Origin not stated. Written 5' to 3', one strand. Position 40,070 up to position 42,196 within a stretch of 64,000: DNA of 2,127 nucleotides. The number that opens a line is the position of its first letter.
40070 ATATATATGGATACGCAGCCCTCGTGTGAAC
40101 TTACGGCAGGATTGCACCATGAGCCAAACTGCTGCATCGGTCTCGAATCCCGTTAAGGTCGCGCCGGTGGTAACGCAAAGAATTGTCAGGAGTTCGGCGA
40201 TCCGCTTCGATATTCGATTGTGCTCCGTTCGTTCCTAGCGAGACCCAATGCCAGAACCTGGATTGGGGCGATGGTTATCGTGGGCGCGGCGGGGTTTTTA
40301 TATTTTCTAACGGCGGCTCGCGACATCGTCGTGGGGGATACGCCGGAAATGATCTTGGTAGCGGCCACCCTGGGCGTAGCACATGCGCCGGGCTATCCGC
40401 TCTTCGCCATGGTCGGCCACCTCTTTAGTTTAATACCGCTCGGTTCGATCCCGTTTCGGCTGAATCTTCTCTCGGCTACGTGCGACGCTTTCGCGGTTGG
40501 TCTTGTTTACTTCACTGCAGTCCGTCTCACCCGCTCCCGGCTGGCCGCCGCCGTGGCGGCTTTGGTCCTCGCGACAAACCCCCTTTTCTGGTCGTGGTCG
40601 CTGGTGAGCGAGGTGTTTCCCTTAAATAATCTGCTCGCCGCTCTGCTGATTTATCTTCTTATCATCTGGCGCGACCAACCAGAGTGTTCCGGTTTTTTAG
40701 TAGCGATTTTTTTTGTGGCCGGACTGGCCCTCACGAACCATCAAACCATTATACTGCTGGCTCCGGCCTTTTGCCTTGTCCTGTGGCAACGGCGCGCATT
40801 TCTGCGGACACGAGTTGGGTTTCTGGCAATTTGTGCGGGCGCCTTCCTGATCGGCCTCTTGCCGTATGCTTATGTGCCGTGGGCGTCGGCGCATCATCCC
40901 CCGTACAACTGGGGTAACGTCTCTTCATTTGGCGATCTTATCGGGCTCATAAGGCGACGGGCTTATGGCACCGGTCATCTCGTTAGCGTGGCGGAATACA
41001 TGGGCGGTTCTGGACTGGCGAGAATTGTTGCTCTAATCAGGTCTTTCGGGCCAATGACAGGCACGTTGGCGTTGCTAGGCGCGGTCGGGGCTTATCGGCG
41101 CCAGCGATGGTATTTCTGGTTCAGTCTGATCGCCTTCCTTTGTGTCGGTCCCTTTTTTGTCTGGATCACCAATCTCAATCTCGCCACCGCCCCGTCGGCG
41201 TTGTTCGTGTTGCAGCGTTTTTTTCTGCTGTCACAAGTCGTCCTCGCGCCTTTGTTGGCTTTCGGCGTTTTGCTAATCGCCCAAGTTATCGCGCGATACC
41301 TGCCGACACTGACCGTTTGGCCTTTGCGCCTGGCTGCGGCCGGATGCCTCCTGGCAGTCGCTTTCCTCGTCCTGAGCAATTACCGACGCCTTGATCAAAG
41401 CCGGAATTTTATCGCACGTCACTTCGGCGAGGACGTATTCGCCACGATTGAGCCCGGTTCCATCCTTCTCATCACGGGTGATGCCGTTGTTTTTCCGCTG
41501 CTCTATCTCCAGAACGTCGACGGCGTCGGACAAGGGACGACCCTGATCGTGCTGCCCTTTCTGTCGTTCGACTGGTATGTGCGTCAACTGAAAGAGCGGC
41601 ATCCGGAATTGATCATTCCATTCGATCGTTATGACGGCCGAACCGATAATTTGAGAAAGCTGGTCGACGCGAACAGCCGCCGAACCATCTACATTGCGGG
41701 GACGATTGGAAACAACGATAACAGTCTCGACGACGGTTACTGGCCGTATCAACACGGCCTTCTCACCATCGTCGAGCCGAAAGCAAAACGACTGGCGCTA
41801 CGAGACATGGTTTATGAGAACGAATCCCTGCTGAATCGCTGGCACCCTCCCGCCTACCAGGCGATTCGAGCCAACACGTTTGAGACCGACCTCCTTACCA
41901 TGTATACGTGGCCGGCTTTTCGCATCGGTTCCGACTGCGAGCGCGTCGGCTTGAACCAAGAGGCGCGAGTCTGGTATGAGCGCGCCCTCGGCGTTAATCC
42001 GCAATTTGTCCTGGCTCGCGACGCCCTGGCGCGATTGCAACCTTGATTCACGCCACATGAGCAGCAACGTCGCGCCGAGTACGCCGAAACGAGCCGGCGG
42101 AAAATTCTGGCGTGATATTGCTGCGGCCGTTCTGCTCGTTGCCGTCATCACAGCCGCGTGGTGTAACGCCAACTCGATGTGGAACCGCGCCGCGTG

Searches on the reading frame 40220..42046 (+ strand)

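Call 17: search_protein_families(library=pfam, proteins=[window:40220-42046:+], max_evalue=0.01)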
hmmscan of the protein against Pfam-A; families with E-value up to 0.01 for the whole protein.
window:40220-42046:+ (608 aa): 2 families
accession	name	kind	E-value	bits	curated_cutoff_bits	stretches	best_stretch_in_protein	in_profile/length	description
PF11028.14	TMEM260-like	-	1.9e-34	119.4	24.2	1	40-192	1-174/179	Protein O-mannosyl-transferase TMEM260-like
PF13231.12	PMT_2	-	8.4e-07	29.8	26.1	1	75-210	18-153/160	Dolichyl-phosphate-mannose-protein mannosyltransferase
